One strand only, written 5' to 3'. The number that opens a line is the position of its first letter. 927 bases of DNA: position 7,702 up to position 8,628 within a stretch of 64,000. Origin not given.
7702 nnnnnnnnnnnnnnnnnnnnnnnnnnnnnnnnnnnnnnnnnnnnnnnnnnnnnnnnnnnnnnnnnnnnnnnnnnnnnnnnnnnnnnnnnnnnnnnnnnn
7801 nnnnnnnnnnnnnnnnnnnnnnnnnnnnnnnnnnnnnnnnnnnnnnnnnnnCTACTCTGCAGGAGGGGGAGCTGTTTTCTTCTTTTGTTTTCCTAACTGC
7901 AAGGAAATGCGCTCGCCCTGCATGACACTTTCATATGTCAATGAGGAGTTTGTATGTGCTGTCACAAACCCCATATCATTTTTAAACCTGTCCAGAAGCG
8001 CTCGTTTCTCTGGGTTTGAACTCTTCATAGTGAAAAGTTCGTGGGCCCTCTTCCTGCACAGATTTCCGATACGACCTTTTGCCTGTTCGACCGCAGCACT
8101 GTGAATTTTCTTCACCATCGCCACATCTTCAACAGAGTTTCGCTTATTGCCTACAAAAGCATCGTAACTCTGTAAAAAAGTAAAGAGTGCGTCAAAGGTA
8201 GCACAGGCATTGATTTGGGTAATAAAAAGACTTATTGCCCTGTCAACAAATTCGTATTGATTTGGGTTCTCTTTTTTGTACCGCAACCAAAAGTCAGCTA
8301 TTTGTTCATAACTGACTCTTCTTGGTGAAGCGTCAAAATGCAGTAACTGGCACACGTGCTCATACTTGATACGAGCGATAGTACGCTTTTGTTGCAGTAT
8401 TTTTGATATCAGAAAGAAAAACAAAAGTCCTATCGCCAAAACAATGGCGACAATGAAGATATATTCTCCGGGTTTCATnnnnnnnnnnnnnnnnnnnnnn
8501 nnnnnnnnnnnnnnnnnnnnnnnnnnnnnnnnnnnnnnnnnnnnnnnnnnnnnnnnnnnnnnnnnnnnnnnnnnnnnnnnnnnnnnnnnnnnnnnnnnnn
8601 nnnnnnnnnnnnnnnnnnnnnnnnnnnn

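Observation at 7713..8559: Non-ribosomal membrane-anchored gene inserted inside the spc operon between rpsN (S14) and rplE (L5), bracketed by hairpin terminators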

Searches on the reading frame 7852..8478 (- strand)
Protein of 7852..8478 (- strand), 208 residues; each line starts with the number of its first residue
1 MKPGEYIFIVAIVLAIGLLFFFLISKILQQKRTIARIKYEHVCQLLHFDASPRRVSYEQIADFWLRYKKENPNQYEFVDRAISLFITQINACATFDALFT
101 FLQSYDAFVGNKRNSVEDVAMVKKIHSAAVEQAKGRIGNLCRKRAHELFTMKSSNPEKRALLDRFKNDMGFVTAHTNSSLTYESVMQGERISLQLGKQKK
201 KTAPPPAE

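Call 3: search_protein_families(library=pfam, proteins=[window:7852-8478:-], max_evalue=1)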
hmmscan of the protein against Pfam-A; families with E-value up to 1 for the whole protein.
window:7852-8478:- (208 aa): 4 families
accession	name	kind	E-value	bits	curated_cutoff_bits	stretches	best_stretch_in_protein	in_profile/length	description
PF07804.18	HipA_C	-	0.0042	17.2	30.5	1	35-83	76-128/213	HipA-like C-terminal domain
PF13295.11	DUF4077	-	0.039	14.3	25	1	65-107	31-72/172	Domain of unknown function (DUF4077)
PF24838.2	8xMP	-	0.042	14.1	30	1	8-85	50-122/136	Octameric membrane protein family (8xMP)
PF11044.13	TMEMspv1-c74-12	-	0.61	10.7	25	0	7-32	8-33/49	Plectrovirus spv1-c74 ORF 12 transmembrane protein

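Call 6: find_homologous_proteins(query=window:7852-8478:-, max_evalue=0.01)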
Query window:7852-8478:- (208 aa): 1 proteins with E <= 0.01 among 133 candidates.
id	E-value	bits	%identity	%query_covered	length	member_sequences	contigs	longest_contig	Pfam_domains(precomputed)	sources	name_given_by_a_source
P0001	1.4e-125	435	94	100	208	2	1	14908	-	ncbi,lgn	-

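Call 7: search_protein_families(library=ncbifam, proteins=[window:7852-8478:-], max_evalue=1)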
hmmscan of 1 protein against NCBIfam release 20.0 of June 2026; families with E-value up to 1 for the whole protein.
window:7852-8478:- (208 aa): 1 family
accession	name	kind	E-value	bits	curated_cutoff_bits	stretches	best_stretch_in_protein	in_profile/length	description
NF046005.2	near_gluc_PtsG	equivalog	0.011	16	45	1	7-69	8-62/85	MPN207a family PTS transporter accessory protein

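Call 8: search_solved_structures(query=window:7852-8478:-, max_evalue=10)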
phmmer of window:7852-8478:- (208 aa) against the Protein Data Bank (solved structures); distinct sequences matched with E-value up to 10: 0.

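Call 9: find_encoding_contigs(protein=P0001, flank=10000)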
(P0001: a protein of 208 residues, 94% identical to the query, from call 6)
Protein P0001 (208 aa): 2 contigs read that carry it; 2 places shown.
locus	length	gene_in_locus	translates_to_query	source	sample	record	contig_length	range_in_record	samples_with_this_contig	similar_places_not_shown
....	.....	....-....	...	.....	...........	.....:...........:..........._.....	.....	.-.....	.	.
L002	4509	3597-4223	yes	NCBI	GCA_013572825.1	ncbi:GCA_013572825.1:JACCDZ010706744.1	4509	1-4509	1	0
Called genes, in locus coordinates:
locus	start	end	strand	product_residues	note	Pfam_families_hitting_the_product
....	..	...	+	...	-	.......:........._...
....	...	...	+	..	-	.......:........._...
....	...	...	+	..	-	-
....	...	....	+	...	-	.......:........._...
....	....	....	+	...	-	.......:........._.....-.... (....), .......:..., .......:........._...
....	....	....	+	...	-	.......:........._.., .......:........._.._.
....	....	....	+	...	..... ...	-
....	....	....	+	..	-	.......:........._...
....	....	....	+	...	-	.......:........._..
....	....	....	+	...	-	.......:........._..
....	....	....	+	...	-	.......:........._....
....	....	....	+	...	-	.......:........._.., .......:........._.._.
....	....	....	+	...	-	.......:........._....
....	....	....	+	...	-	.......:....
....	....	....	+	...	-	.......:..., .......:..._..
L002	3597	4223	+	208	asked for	-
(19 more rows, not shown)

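Call 17: predict_structure(protein=window:7852-8478:-)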
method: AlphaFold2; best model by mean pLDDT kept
length: 208 residues; sequences in the alignment: 1
mean_pLDDT: 83.5   pTM: 0.65
mean pLDDT of the five models: 83.5, 82.7, 80.0, 76.5, 56.5
residues with pLDDT >= 90: 66; 70-90: 113; 50-70: 25; < 50: 4
segments of 3 or more residues with pLDDT < 50: 49-52
pLDDT, mean of each block of 10 residues (from residue 1): 90 97 87 72 59 67 80 72 86 88 88 88 89 90 93 93 93 85 92 81 61
secondary structure, 60 per line:
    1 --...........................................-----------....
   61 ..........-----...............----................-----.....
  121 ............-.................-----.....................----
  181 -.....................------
elements in order: H3-45 H57-70 H76-90 H95-110 H116-132 H134-150 H156-176 H182-202

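Call 20: search_protein_representatives(protein=window:7852-8478:-)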
Query: 208 residues. Proteins with E-value up to 0.001 (for the whole library): 6; up to 1e-10: 5; up to 1e-30: 1. The best 6 are listed.
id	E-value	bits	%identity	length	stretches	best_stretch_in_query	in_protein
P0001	4.4e-126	434.7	94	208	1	1-208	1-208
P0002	8.7e-29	117.3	35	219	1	7-190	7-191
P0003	1.6e-26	109.9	33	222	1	9-200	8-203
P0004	3.4e-21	92.6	26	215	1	6-196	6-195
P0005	1.2e-11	61.5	27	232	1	8-201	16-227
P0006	9.4e-08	48.7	21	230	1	9-160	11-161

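Call 28: fold_search(model_id=the predicted structure, library=pdb)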
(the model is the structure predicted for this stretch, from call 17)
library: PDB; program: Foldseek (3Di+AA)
matches with E <= 10: 770; with E <= 0.001: 0
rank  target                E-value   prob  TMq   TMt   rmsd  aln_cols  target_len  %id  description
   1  5cwm                  3.4e-02  0.84  0.22  0.20  10.3       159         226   14  Crystal structure of de novo designed helical repeat protein DHR64 (released 2015-12-16)
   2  4dhq                  8.6e-02  0.33  0.18  0.16  16.5       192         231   11  Small-molecule inhibitors of 14-3-3 protein-protein interactions from virtual screening (released 2013-07-31)
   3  5ok9_A                1.1e-01  0.28  0.17  0.16  16.7       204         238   10  CH1 chimera of human 14-3-3 sigma with the HSPB6 phosphopeptide in a conformation with swapped phosphopeptides (released 2017-10-11)
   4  5cwh                  1.2e-01  0.69  0.23  0.28  13.4       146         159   12  Crystal structure of de novo designed helical repeat protein DHR14 (released 2015-12-16)
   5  8adm_A                1.3e-01  0.28  0.17  0.16  16.9       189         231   13  Ternary complex of 14-3-3 sigma, Usp8pS718 phosphopeptide and small molecule stabilizer (released 2023-04-26)
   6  6qds_A                1.3e-01  0.28  0.18  0.17  16.6       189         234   12  Crystal structure of 14-3-3sigma in complex with a PAK6 pT99 phosphopeptide stabilized by semi-synthetic fusicoccane F (released 2020-01-29)
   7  6e9z_A                1.4e-01  0.57  0.22  0.21  10.5       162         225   14  DHF119 filament (released 2018-11-21)
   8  5ctq_A                1.4e-01  0.38  0.21  0.12  14.2       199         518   14  Crystal structure of human SART3/TIP110 half-a TPR (HAT) domain (released 2016-04-27)
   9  5ctq_D                1.5e-01  0.35  0.20  0.12  13.7       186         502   12  Crystal structure of human SART3/TIP110 half-a TPR (HAT) domain (released 2016-04-27)
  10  5ok9_F                1.6e-01  0.23  0.17  0.16  16.8       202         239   14  CH1 chimera of human 14-3-3 sigma with the HSPB6 phosphopeptide in a conformation with swapped phosphopeptides (released 2017-10-11)
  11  3smk_A                1.7e-01  0.25  0.17  0.16  16.4       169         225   13  Crystal structure of human 14-3-3 sigma C38V/N166H in complex with TASK-3 peptide and stabilizer Cotylenin A (released 2012-07-11)
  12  7obk_A                1.7e-01  0.23  0.17  0.16  16.5       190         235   11  Crystal structure of 14-3-3 sigma in complex with PKR phosphopeptide (released 2022-05-04)
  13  6e9y_A                1.8e-01  0.51  0.21  0.20  10.8       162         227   14  DHF38 filament (released 2018-11-21)
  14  6s40_A                1.8e-01  0.23  0.18  0.16  15.9       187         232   12  Fragment AZ-001 binding at the p53pT387/14-3-3 sigma interface and additional sites (released 2020-06-17)
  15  6af0_A                1.8e-01  0.20  0.18  0.06  16.8       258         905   12  Structure of Ctr9, Paf1 and Cdc73 ternary complex from Myceliophthora thermophila (released 2018-09-19)
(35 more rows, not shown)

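Call 44: find_encoding_contigs(protein=P0002, flank=4000, max_places=3)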
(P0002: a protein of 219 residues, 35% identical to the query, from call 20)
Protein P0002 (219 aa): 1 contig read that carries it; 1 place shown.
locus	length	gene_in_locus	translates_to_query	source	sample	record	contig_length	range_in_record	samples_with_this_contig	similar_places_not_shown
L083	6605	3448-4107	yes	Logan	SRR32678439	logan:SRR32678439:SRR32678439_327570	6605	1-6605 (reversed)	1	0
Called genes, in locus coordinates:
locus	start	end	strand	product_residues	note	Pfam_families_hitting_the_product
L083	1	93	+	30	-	?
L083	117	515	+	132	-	PF00237:Ribosomal_L22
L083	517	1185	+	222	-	PF07650:KH_2, PF00189:Ribosomal_S3_C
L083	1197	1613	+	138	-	PF00252:Ribosomal_L16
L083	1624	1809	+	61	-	PF00831:Ribosomal_L29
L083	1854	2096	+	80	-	-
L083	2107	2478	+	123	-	PF00238:Ribosomal_L14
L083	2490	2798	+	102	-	PF00467:KOW, PF17136:ribosomal_L24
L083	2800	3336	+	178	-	PF00281:Ribosomal_L5, PF00673:Ribosomal_L5_C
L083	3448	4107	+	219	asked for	-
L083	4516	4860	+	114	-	PF00410:Ribosomal_S8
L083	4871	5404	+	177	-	PF00347:Ribosomal_L6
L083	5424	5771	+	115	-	PF00861:Ribosomal_L18p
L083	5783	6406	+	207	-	PF00333:Ribosomal_S5, PF03719:Ribosomal_S5_C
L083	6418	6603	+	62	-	?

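Call 45: find_encoding_contigs(protein=P0004, flank=4000, max_places=3)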
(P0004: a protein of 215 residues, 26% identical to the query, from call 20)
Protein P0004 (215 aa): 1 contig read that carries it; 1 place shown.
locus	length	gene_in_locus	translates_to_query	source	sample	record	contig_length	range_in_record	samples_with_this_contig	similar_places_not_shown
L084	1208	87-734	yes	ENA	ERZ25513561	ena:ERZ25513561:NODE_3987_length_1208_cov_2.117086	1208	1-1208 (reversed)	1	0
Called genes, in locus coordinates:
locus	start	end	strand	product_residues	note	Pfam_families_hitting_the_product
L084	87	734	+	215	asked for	-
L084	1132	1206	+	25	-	?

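Call 46: find_encoding_contigs(protein=P0006, flank=4000, max_places=3)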
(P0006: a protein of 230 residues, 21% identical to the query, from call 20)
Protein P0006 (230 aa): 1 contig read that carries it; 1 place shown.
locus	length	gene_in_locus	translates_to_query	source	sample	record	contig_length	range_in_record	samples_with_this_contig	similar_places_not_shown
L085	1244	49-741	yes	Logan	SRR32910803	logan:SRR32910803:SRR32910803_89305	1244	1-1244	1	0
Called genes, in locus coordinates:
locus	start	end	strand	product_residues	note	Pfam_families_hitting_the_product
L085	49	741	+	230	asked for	-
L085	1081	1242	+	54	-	?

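Call 57: predict_structure(alignment_id=A6)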
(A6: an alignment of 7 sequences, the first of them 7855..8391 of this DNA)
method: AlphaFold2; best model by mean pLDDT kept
length: 179 residues; sequences in the alignment: 7
mean_pLDDT: 87.7   pTM: 0.79
mean pLDDT of the five models: 87.7, 87.3, 87.3, 87.0, 86.2
residues with pLDDT >= 90: 121; 70-90: 39; 50-70: 18; < 50: 1
segments of 3 or more residues with pLDDT < 50: none
pLDDT, mean of each block of 10 residues (from residue 1): 77 77 76 92 92 94 94 94 94 96 94 94 91 95 86 91 81 56
secondary structure, 60 per line:
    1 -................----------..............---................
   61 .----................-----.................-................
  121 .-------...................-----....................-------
elements in order: H2-17 H28-41 H45-61 H66-81 H87-103 H105-121 H129-147 H153-172

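Call 65: search_protein_families(library=phrogs, alignment_id=A6, max_evalue=0.01)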
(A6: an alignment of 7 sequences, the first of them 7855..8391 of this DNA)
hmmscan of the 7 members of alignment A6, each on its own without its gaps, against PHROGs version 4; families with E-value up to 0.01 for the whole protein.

A. member 1, window:7855-8391:- (179 aa): 0 families

B. families by the number of members that match (of 7 scanned): 2 families
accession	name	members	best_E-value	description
phrog_803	-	1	0.0049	host nuclease inhibitor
phrog_8912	-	1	0.0089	-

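Call 66: search_protein_families(library=padloc, alignment_id=A6, max_evalue=0.01)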
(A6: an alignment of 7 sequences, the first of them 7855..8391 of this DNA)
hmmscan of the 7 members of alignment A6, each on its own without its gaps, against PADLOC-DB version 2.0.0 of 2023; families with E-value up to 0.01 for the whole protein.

A. member 1, window:7855-8391:- (179 aa): 0 families

B. families by the number of members that match (of 7 scanned): 1 family
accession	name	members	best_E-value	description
PDLC00156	HamA1|HamA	1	0.0031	DUF1837 domain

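Call 68: fold_search(model_id=the predicted structure, library=viral)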
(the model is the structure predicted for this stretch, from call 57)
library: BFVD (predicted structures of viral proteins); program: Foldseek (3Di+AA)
matches with E <= 10: 489; with E <= 0.001: 0
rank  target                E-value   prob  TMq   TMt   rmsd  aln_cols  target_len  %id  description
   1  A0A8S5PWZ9            1.1e-01  0.44  0.24  0.25  13.9       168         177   14  Uncharacterized protein [Siphoviridae sp. ctPsO101]
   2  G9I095                1.4e-01  0.44  0.22  0.14  14.4       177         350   11  dUTP diphosphatase [Helicoverpa zea nudivirus 2]
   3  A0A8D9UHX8            2.5e-01  0.35  0.25  0.21  15.1       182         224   14  Uncharacterized protein [Bacteriophage sp.]
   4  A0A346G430            3.0e-01  0.21  0.22  0.14  13.5       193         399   11  (no name in the UniProt tables at hand)
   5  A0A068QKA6            3.9e-01  0.23  0.24  0.20  16.1       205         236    9  Uncharacterized protein [Armadillidium vulgare iridescent virus]
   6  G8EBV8                3.9e-01  0.21  0.23  0.17  14.6       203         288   13  (no name in the UniProt tables at hand)
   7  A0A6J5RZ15            4.3e-01  0.14  0.19  0.06  15.3       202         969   12  Uncharacterized protein [uncultured Caudovirales phage]
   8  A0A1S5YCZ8            5.0e-01  0.21  0.25  0.22  17.3       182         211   14  Uncharacterized protein [Leptopilina boulardi filamentous virus]
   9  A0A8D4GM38            5.0e-01  0.21  0.22  0.10  17.3       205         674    8  (no name in the UniProt tables at hand)
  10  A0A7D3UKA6            5.2e-01  0.47  0.30  0.25  16.7       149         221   17  (no name in the UniProt tables at hand)
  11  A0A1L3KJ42            5.8e-01  0.16  0.21  0.15  22.9       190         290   14  (no name in the UniProt tables at hand)
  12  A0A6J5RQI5            6.1e-01  0.20  0.25  0.09  20.8       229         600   16  Uncharacterized protein [uncultured Caudovirales phage]
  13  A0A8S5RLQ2            6.4e-01  0.33  0.29  0.19   8.8       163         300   15  Uncharacterized protein [virus sp. ct6GG30]
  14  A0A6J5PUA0            7.1e-01  0.21  0.19  0.19  10.1       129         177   17  Uncharacterized protein [uncultured Caudovirales phage]
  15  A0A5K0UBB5            7.4e-01  0.15  0.21  0.15  20.4       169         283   13  Putative t-snare protein [Yasminevirus sp. GU-2018]
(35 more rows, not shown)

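Call 69: find_homologous_proteins(query=A7, max_evalue=0.001)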
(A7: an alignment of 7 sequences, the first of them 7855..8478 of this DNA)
Query A7 (7 sequences) (208 aa, profile of the alignment): 5 proteins with E <= 0.001 among 6538 candidates.
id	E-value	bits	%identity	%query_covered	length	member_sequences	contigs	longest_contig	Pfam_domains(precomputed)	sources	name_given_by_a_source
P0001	2.1e-84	301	94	100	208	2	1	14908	-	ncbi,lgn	-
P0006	5.9e-70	253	23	73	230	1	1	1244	-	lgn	-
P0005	1.6e-64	236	25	95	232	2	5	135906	-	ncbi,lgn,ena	-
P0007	4.2e-44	169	19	75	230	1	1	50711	-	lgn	-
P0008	5.5e-39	152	19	75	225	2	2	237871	-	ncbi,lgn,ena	-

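Call 70: search_solved_structures(query=A7, max_evalue=10)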
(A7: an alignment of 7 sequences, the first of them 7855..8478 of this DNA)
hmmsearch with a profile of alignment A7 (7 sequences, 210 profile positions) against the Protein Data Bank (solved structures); distinct sequences matched with E-value up to 10: 2.
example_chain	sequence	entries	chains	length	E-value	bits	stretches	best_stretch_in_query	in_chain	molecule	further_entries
6b87_A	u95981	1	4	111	0.078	16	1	2-41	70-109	TMHC2_E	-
5gm6_a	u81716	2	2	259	4.5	10.2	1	135-202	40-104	Pre-mRNA-splicing factor CWC24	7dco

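Call 71: find_encoding_contigs(protein=P0007, flank=3000, max_places=2)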
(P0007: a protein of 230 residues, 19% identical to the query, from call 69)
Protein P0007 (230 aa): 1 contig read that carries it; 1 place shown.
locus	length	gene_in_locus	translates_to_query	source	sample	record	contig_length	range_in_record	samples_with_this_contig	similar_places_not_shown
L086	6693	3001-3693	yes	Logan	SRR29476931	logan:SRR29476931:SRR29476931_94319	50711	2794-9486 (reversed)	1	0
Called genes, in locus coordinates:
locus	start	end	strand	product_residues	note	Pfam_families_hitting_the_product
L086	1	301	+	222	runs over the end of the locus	PF07650:KH_2, PF00189:Ribosomal_S3_C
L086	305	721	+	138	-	PF00252:Ribosomal_L16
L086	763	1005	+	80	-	PF00366:Ribosomal_S17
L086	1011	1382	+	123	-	PF00238:Ribosomal_L14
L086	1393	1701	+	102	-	PF00467:KOW (weak), PF17136:ribosomal_L24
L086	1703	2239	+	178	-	PF00281:Ribosomal_L5, PF00673:Ribosomal_L5_C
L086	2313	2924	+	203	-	PF02517:Rce1-like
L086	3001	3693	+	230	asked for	-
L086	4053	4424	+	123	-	PF00410:Ribosomal_S8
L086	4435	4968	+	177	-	PF00347:Ribosomal_L6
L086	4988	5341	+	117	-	PF00861:Ribosomal_L18p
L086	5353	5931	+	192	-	PF00333:Ribosomal_S5, PF03719:Ribosomal_S5_C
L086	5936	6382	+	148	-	PF00828:Ribosomal_L27A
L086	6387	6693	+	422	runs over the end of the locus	PF00344:SecY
